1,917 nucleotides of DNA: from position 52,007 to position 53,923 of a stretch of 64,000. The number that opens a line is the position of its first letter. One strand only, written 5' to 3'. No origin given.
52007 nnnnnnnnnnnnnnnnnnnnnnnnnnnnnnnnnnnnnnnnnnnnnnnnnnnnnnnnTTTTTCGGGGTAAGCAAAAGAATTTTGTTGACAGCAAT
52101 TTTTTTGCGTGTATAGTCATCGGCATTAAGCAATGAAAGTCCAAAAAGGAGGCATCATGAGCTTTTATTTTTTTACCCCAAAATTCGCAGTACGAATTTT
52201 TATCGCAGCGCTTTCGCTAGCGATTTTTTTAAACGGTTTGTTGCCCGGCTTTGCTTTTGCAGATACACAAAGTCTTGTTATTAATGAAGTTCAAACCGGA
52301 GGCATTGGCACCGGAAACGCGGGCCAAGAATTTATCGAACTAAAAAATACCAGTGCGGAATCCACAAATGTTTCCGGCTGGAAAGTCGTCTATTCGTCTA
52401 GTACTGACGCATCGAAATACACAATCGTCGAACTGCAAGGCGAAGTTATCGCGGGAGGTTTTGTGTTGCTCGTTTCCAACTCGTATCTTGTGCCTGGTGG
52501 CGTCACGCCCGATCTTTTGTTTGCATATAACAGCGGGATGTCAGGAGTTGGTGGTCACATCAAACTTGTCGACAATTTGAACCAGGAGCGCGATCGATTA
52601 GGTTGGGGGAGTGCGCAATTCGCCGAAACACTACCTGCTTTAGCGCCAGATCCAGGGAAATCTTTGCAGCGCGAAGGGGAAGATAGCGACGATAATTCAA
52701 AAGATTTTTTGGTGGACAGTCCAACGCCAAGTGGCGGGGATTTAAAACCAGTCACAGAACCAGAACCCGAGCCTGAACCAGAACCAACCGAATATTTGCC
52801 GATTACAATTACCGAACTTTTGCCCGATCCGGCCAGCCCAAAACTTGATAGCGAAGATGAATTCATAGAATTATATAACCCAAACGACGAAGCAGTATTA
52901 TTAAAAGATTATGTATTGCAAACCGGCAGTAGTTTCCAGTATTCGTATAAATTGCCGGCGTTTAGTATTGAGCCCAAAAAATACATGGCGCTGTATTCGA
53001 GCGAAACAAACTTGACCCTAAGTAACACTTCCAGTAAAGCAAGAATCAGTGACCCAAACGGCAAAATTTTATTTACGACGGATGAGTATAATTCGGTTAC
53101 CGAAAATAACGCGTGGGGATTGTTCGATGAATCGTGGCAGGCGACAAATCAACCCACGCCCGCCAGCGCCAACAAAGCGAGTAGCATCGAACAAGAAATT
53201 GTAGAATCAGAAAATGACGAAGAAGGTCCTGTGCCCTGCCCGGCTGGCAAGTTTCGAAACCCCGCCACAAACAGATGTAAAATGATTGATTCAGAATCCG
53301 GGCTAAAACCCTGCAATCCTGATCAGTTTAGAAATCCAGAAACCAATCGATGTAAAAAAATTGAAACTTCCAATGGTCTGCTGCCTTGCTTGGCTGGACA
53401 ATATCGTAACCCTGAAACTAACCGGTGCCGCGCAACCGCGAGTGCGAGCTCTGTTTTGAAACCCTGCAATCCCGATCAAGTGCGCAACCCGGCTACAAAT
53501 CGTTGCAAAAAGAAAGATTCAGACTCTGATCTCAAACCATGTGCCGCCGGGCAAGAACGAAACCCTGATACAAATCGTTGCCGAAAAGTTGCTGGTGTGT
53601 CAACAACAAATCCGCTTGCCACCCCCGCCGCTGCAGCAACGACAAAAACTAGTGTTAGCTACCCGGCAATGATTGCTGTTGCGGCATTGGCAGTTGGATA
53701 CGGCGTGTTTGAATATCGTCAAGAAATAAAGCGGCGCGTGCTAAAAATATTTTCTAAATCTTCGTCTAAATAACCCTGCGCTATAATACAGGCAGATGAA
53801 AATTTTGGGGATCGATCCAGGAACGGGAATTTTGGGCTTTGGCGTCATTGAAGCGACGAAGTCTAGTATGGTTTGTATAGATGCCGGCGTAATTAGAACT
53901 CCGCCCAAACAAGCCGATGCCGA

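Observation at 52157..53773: Double lamin-tail-domain surface protein with five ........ repeats inserted between yebC and ruvC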

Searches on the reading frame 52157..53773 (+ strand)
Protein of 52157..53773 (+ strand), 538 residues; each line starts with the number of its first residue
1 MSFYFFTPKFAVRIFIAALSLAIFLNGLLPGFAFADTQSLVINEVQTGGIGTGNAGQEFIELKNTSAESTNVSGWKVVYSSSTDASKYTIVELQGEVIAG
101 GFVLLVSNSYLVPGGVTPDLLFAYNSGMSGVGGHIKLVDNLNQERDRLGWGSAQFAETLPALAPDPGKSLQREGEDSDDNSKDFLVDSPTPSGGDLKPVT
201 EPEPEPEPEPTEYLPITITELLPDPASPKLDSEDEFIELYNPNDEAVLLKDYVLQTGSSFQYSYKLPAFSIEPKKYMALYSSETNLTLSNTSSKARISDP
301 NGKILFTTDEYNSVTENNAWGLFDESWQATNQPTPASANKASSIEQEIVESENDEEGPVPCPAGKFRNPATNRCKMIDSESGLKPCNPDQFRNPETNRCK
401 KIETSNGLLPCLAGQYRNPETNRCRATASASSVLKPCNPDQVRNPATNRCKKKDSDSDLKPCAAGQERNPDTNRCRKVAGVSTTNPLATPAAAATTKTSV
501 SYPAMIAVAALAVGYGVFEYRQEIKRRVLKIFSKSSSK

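Call 3: search_protein_families(library=pfam, proteins=[window:52157-53773:+], max_evalue=1)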
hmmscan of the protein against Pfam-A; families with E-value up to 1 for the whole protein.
window:52157-53773:+ (538 aa): 2 families
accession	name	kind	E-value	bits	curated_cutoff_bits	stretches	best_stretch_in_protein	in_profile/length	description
PF00932.25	LTD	-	1.1e-24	87.3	34.3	2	215-304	7-101/109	Lamin Tail Domain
PF09095.17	AmyA-gluTrfs_C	-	0.013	15.5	22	1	245-327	149-228/284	Alpha-amylase/4-alpha-glucanotransferase, C-terminal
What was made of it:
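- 52265..52726 (+): Lamin tail domain 1 (residues about 37-190), net charge -11. Pfam PF00932, two stretches (call 3).
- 52799..53161 (+): Lamin tail domain 2 (residues about 215-335), net charge -10. Pfam PF00932, best stretch 215-304 (call 3).
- On Lamin tail domain proteins (Pfam PF00932): 87.3 bits against a cut-off of 34.3, two stretches (call 3).
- Checked: Pfam finds two LTD stretches (PF00932, E 1.1e-24, call 3).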

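Call 4: search_protein_families(library=ncbifam, proteins=[window:52157-53773:+], max_evalue=1)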
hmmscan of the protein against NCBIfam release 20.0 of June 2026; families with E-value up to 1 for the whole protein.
window:52157-53773:+ (538 aa): 1 family
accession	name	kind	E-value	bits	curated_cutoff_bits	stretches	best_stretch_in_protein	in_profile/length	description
NF033680.1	exonuc_ExeM-GG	exception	0.0057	14.7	1300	1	27-107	16-88/884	extracellular exonuclease ExeM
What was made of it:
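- On ExeM-type LTD extracellular nuclease (NCBIfam NF033680): 14.7 bits against a cut-off of 1300, N-terminal LTD region only (call 4).
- On ComEA-like DNA receptor: No HhH family in the Pfam or NCBIfam scans (calls 3, 4).
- Closest known: Prokaryotic LTD-containing envelope proteins. Different: The NCBIfam ExeM model is far below its cut-off (14.7 bits against 1300; call 4).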

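Call 6: find_homologous_proteins(query=window:52157-53773:+, max_evalue=0.001)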
Query window:52157-53773:+ (538 aa): 2176 proteins with E <= 0.001 among 8000 candidates; the best 120 are listed.
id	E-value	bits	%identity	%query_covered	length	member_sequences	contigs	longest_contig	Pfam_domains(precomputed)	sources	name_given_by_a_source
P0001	0.0e+0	1216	100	100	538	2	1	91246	PF00932.26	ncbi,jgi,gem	-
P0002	5.9e-230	782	65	100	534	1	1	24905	PF00932.26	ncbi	-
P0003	2.4e-214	731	62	99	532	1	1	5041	PF00932.26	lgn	-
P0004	3.3e-205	701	59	100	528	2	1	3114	PF00932.26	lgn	-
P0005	4.9e-189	647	57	100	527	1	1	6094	PF00932.26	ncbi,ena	-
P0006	1.1e-162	560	51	94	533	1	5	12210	PF00932.26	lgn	-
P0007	3.7e-159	549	51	98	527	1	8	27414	PF00932.26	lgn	-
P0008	7.0e-150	518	48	97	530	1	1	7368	PF00932.26,PF26342.1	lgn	-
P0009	6.6e-137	475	53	61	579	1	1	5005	PF00932.26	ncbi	-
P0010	2.3e-136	474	43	92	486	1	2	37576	PF00932.26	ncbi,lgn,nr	ncbi:MAG: lamin tail domain-containing protein [bacterium]|nr:lamin tail domain-containing protein [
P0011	1.3e-134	468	44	93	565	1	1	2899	PF00932.26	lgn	-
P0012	3.0e-124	434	51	75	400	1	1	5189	PF00932.26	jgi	jgi:hypothetical protein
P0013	3.3e-120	420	45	96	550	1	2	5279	PF00932.26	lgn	-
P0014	6.2e-120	419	45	80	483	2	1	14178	PF00932.26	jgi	jgi:hypothetical protein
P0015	2.8e-119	417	45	93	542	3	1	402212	PF00932.26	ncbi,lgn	-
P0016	1.5e-117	412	41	96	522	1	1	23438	PF00932.26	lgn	-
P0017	1.7e-114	401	38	94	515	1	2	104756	PF00932.26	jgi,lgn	jgi:hypothetical protein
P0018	2.9e-114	401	41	98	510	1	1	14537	PF00932.26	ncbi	-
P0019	5.0e-114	400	43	96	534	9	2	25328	PF00932.26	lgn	-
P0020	8.1e-114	399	42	93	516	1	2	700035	PF00932.26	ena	-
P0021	2.1e-113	398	42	96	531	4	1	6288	PF00932.26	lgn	-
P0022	6.5e-113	396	46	86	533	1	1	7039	PF00932.26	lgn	-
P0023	5.5e-112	393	41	96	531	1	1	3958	PF00932.26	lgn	-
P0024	1.4e-108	382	43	61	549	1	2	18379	PF00932.26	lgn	-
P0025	4.4e-107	377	39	96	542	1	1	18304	PF00932.26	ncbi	-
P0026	1.3e-104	369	34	96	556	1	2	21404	PF00932.26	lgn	-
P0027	1.8e-103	365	42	97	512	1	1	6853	PF00932.26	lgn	-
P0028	3.6e-102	361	36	96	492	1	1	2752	PF00932.26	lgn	-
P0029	7.1e-102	360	36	96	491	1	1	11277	PF00932.26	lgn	-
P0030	2.1e-101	358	35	94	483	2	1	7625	PF00932.26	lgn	-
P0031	3.2e-101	358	41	92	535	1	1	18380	PF00932.26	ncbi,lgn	-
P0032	2.8e-100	354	37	93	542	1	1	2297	PF00932.26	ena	-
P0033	4.6e-100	354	37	91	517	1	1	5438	PF00932.26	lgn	-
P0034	1.1e-99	353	37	60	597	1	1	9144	PF00932.26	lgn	-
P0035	2.4e-99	351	39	79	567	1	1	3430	PF00932.26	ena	-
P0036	4.7e-99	350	35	91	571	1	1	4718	PF00932.26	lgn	-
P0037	1.8e-98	349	33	85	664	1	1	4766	PF00932.26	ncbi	-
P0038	3.9e-98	347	35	96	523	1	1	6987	PF00932.26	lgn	-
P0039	7.5e-98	347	38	97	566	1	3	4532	PF00932.26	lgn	-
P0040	8.6e-98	346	36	82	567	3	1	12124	PF00932.26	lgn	-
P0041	1.5e-97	346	33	97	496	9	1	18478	PF00932.26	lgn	-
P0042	1.7e-97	345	40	93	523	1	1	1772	PF00932.26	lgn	-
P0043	7.0e-97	343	40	59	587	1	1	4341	PF00932.26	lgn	-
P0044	1.5e-96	342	35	95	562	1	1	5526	PF00932.26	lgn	-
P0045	3.5e-96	341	37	91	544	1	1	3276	PF00932.26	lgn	-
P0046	6.7e-96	340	35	97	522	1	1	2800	PF00932.26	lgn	-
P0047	1.4e-95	339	39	59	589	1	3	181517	PF00932.26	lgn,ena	-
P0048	1.4e-95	339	39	95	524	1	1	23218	PF00932.26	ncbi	-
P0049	1.5e-95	339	35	90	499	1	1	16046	PF00932.26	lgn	-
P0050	3.2e-95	338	45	45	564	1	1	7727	PF00932.26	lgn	-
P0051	4.1e-94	334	38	96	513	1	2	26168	PF00932.26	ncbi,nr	ncbi:lamin tail domain-containing protein [Candidatus Saccharibacteria bacterium]|nr:lamin tail doma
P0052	9.1e-94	333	35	97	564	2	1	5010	PF00932.26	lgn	-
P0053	9.2e-94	333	34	97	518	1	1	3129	PF25314.2,PF00932.26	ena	-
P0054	1.3e-93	333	35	96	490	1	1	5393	PF00932.26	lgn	-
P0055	1.6e-93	332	37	61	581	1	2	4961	PF00932.26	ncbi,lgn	-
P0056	1.8e-93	332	37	97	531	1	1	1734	PF00932.26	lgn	-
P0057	2.7e-93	331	38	91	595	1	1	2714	PF00932.26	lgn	-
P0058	6.1e-93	330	34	96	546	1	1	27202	PF00932.26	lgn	-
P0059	9.5e-93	330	37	80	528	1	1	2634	PF00932.26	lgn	-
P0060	1.3e-92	329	36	94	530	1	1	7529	PF00932.26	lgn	-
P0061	1.9e-92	329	32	96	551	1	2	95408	PF00932.26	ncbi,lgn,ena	-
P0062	2.4e-92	328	35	96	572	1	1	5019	PF00932.26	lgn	-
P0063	2.7e-92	328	35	97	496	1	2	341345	PF00932.26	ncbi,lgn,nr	ncbi:MAG TPA: lamin tail domain-containing protein [Candidatus Saccharimonadales bacterium]|nr:lamin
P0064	3.3e-92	328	37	96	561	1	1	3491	PF00932.26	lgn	-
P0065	5.2e-92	327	33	61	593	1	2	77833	PF00932.26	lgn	-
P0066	5.4e-92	327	38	99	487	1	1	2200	PF00932.26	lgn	-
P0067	7.8e-92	327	41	60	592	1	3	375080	PF00932.26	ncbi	-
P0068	1.7e-91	326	34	95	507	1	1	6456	PF00932.26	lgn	-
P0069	1.7e-91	325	40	59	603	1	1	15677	PF00932.26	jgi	jgi:hypothetical protein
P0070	4.4e-91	324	36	97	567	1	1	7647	PF00932.26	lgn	-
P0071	6.2e-91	324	34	93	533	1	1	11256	PF00932.26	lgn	-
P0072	6.2e-91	324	36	99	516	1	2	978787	PF00932.26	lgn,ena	-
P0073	6.9e-91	324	35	96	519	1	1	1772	PF00932.26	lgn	-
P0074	7.1e-91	323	35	93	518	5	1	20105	PF25314.2,PF00932.26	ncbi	-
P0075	3.4e-90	321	38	97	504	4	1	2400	PF00932.26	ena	-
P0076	3.7e-90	321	34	59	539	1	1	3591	PF00932.26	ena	-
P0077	7.0e-90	320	32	96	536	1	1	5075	PF00932.26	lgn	-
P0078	1.0e-89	320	38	96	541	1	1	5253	PF00932.26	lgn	-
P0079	1.1e-89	320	34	96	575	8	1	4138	PF00932.26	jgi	jgi:hypothetical protein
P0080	2.4e-89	318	44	45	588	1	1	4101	PF00932.26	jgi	jgi:hypothetical protein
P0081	3.0e-89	318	33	95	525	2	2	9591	PF00932.26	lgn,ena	-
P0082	4.0e-89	318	34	98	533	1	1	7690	PF00932.26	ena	-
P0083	4.2e-89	318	34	96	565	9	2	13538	PF00932.26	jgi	jgi:hypothetical protein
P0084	5.0e-89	317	38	81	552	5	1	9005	PF00932.26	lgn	-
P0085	9.1e-89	317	38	95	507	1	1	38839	PF25314.2,PF00932.26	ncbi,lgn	-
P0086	1.1e-88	316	38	89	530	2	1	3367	PF00932.26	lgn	-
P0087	1.3e-88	316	34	98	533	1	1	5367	PF00932.26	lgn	-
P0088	1.6e-88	316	37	95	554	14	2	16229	PF00932.26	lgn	-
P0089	2.2e-88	315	39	59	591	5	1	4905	PF00932.26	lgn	-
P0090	2.4e-88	315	32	98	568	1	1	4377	PF00932.26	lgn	-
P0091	2.4e-88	315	40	60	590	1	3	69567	PF00932.26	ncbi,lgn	-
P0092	3.6e-88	315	37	60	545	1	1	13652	PF00932.26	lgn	-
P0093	3.9e-88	314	36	96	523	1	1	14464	PF00932.26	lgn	-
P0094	4.2e-88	314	33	78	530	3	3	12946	PF00932.26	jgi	jgi:hypothetical protein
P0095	5.7e-88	314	38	59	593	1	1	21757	PF00932.26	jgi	jgi:hypothetical protein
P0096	6.8e-88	314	35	98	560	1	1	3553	PF00932.26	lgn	-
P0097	7.5e-88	314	36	89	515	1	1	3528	PF00932.26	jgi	jgi:hypothetical protein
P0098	1.1e-87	313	34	91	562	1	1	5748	PF00932.26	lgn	-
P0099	1.2e-87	313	39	59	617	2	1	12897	PF00932.26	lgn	-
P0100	1.4e-87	313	35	97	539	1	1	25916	PF00932.26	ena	-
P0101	1.7e-87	312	36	96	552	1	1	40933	PF00932.26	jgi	jgi:hypothetical protein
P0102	2.0e-87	312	39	60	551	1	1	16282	PF00932.26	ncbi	-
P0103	2.0e-87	312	32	98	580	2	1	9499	PF00932.26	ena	-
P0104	2.2e-87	312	32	60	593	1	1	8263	PF00932.26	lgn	-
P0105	2.4e-87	312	35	93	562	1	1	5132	PF00932.26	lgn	-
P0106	3.5e-87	311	30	74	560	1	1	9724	PF00932.26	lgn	-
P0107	3.5e-87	311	38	96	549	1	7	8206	PF00932.26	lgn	-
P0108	4.2e-87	311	35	77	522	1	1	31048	PF25314.2,PF00932.26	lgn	-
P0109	5.7e-87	311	39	57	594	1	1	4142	PF00932.26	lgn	-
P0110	1.2e-86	310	34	60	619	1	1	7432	PF00932.26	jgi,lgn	jgi:hypothetical protein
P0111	1.4e-86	309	37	93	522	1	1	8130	PF00932.26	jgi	jgi:hypothetical protein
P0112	2.2e-86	309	42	77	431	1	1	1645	PF00932.26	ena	-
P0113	2.4e-86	309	35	96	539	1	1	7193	PF00932.26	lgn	-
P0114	2.6e-86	308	31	94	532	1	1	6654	PF00932.26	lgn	-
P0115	3.7e-86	308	34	80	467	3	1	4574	PF00932.26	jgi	-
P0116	4.7e-86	308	35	97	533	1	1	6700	PF00932.26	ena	-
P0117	4.7e-86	308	31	96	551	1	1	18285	PF00932.26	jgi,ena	-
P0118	5.3e-86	307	30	97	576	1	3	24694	PF00932.26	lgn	-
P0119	5.5e-86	307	34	93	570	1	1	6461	PF00932.26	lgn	-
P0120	6.3e-86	307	37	99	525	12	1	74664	PF00932.26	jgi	-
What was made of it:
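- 52157..53773 (+): CDS of the 538-aa LTD/Cys-repeat membrane protein (stop codon included). 100% identical database protein P0001 and more than 2000 homologues (call 6).
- Checked: An identical 538-aa protein is in the databases (P0001, call 6).
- Family size and invariance: 2176 homologues (call 6).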

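Call 11: find_related_loci(query=A1, collection=genome_contigs, flank=6000)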
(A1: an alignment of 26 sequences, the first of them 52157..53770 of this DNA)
Query A1 (538 aa) in genome_contigs; peptide patterns used: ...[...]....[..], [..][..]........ (x = any residue, [..] = any of these).
599 stretches matched a pattern (row limit reached: there are more); 542 encode a relative of the query (tblastn E <= 1e-3); the best 80 are kept; 80 distinct loci.
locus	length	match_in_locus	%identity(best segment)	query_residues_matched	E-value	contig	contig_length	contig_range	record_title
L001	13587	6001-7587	65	3-538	0e+0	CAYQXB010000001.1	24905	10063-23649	MAG TPA_asm: uncultured Candidatus Saccharibacteria bacterium isolate SRP344714_co2_174 genome assembly, contig: NODE_50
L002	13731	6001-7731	42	13-531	2e-138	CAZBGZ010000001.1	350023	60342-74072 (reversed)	MAG TPA_asm: uncultured Candidatus Saccharibacteria bacterium isolate SRP173033_co1_216 genome assembly, contig: NODE_15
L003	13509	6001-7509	45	39-526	3e-115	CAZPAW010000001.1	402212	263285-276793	MAG TPA_asm: uncultured Candidatus Saccharibacteria bacterium isolate SRP300315_co1_57 genome assembly, contig: NODE_2_l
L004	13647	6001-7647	41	3-535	5e-115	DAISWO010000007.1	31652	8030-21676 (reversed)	MAG TPA_asm: Candidatus Saccharibacteria bacterium isolate CTOTU2455 NODE_609_length_31652_cov_6.439472, whole genome sh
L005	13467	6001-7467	42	11-530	3e-111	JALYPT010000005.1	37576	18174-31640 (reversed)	MAG: bacterium isolate MDV bin44 SD1454-56_k127_2025352, whole genome shotgun sequence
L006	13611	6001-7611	41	5-534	2e-107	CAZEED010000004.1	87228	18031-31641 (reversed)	MAG TPA_asm: uncultured Candidatus Saccharibacteria bacterium isolate SRP300315_co1_141 genome assembly, contig: NODE_13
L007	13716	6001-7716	51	13-525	5e-96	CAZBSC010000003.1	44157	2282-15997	MAG TPA_asm: uncultured Candidatus Saccharibacteria bacterium isolate binchicken_co245_213 genome assembly, contig: NODE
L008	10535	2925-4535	38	13-530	5e-95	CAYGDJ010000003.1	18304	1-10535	MAG TPA_asm: uncultured Candidatus Saccharibacteria bacterium isolate ERP113451_co3_423 genome assembly, contig: NODE_22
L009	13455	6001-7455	38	13-523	2e-92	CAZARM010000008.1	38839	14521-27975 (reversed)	MAG TPA_asm: uncultured Candidatus Saccharibacteria bacterium isolate SRP200132_co1_173 genome assembly, contig: NODE_17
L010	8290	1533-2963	39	35-535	3e-90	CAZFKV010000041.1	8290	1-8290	MAG TPA_asm: uncultured Candidatus Saccharibacteria bacterium isolate SRP173033_co1_152 genome assembly, contig: NODE_21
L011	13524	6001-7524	36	2-530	1e-86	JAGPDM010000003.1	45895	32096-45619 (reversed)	Candidatus Saccharibacteria bacterium isolate Gw_SlAct_bin_395 Gw_SlAct_1284_length_45895_cov_9.460715, whole genome sho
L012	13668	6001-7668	34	9-525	3e-85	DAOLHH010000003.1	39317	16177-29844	MAG TPA_asm: Candidatus Saccharibacteria bacterium isolate AMR_MDS_0253 NODE_29_length_39317_cov_6.945978, whole genome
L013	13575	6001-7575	37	8-538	3e-84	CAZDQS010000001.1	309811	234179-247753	MAG TPA_asm: uncultured Candidatus Saccharibacteria bacterium isolate SRP144015_co1_47 genome assembly, contig: NODE_14_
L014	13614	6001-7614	34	2-535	1e-83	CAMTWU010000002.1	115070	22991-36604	MAG: uncultured Candidatus Saccharibacteria bacterium isolate G02_MAG_00010 genome assembly, contig: G02_MAG_00010_00000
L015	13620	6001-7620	37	6-534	2e-81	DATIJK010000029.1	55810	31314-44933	MAG TPA_asm: Candidatus Saccharimonadales bacterium isolate SMAG_U15689 k141_692010, whole genome shotgun sequence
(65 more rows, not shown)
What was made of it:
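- At least 542 species genomes, almost all labelled Saccharibacteria or Saccharimonadales (call 11).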

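Call 32: predict_structure(alignment_id=A2)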
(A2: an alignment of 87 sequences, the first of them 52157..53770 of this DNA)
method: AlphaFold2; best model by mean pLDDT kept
length: 538 residues; sequences in the alignment: 87
mean_pLDDT: 85.2   pTM: 0.50
mean pLDDT of the five models: 85.2, 84.8, 84.1, 83.6, 83.3
residues with pLDDT >= 90: 299; 70-90: 149; 50-70: 52; < 50: 38
segments of 3 or more residues with pLDDT < 50: 1-4, 350-355, 404-408, 430-432, 481-490, 492-497
pLDDT, mean of each block of 10 residues (from residue 1): 56 87 81 65 93 80 97 98 97 98 97 97 92 97 97 98 97 95 98 97 85 97 93 94 98 98 98 98 96 97 98 95 97 98 67 58 77 68 75 78 58 80 70 70 80 63 85 76 46 49 85 92 91 73
secondary structure, 60 per line:
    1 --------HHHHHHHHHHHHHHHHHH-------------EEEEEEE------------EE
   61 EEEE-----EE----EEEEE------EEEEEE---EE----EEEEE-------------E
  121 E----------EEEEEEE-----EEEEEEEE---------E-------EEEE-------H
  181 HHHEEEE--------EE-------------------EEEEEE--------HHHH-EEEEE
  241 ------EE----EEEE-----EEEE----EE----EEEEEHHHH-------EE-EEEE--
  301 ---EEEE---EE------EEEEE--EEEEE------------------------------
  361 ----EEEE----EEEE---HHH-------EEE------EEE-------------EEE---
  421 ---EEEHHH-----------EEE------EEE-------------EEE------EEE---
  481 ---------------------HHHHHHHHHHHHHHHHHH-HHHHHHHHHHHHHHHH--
elements in order: H9-26 E40-46 E59-64 E76-80 E87-92 E102-106 E132-138 E144-151 E169-172 H180-183 E184-187 E217-222 H231-234 E236-240 E253-256 E262-265 E276-280 H281-284 E295-298 E304-307 E319-323 E326-330 E365-368 E373-376 E390-392 E399-401 E415-417 E424-426 E441-443 E450-452 E466-468 E475-477 H502-519 H521-536
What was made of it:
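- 52157..52261 (+): Signal peptide, residues 1-35 (K9/R12, hydrophobic core, AFA|D cleavage-type site). AF2 helix 9-26 (call 32).
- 52265..52726 (+): AF2 pLDDT above 90 (call 32).
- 52799..53161 (+): AF2 (call 32).
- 53162..53227 (+): Acidic spacer (residues 336-357). Low pLDDT at residues 350-355 (call 32).
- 53591..53653 (+): Low-complexity Ala/Thr/Pro-rich pre-membrane segment (residues 479-499). Sequence. pLDDT below 50 at 481-497 (call 32).
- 53654..53713 (+): C-terminal transmembrane helix ending in the conserved G-Y-G-x-[YFW]-E-[YW]-R motif. AF2 helix 502-519 (call 32).
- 53714..53770 (+): Short basic cytoplasmic tail (net +6), predicted amphipathic helix. AF2 helix 521-536 (call 32).
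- On Lamin tail domain proteins (Pfam PF00932): AF2 pLDDT above 90 for both domains (call 32).
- Checked: AlphaFold2 gives two confident beta-sandwich domains at residues 40-187 and 217-330, and helices at 9-26 (signal peptide), 502-519 (TM) and 521-536 (call 32).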

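Call 33: search_protein_families(library=pfam, alignment_id=A2, max_evalue=0.1)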
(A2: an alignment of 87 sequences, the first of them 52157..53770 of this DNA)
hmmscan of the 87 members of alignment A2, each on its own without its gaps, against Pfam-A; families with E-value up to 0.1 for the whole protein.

A. member 1, window:52157-53770:+ (538 aa): 2 families
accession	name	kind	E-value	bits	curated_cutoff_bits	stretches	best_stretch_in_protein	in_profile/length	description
PF00932.25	LTD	-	1.1e-24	87.3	34.3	2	215-304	7-101/109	Lamin Tail Domain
PF09095.17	AmyA-gluTrfs_C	-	0.013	15.5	22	1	245-327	149-228/284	Alpha-amylase/4-alpha-glucanotransferase, C-terminal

B. families by the number of members that match (of 87 scanned): 24 families
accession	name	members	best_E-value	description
PF00932.25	LTD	87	7.7e-33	Lamin Tail Domain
PF25314.1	TNFR_nem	49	2.9e-06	TNF receptor-like domain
PF06724.16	DUF1206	5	0.034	Domain of Unknown Function (DUF1206)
PF16215.11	DUF4876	2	0.0054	Protein of unknown function (DUF4876)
PF18694.6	TDP-43_N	2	0.011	TAR DNA-binding protein 43, N-terminal domain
PF05887.16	Trypan_PARP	2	0.022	Procyclic acidic repetitive protein (PARP)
PF23657.1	DUF7151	2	0.034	Domain of unknown function (DUF7151)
PF12924.12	APP_Cu_bd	2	0.04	Copper-binding of amyloid precursor, CuBD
PF24517.2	CBM96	1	0.0011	Carbohydrate-binding module family 96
PF16618.10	SH3-WW_linker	1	0.0011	Linker region between SH3 and WW domains on ARHGAP12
PF15759.10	TMEM108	1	0.0093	TMEM108 family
PF09095.17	AmyA-gluTrfs_C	1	0.013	Alpha-amylase/4-alpha-glucanotransferase, C-terminal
PF23826.1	DUF7196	1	0.019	Domain of unknown function (DUF7196)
PF22611.1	CFAP126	1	0.025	Flattop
PF18719.7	ArlS_N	1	0.035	ArlS sensor domain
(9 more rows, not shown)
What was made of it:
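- On Lamin tail domain proteins (Pfam PF00932): 87/87 aligned homologues also match (call 33).
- Closest known: TNF-receptor-like cysteine-rich modules. Same: PF25314 matches 49/87 family members (best E 2.9e-6; call 33).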
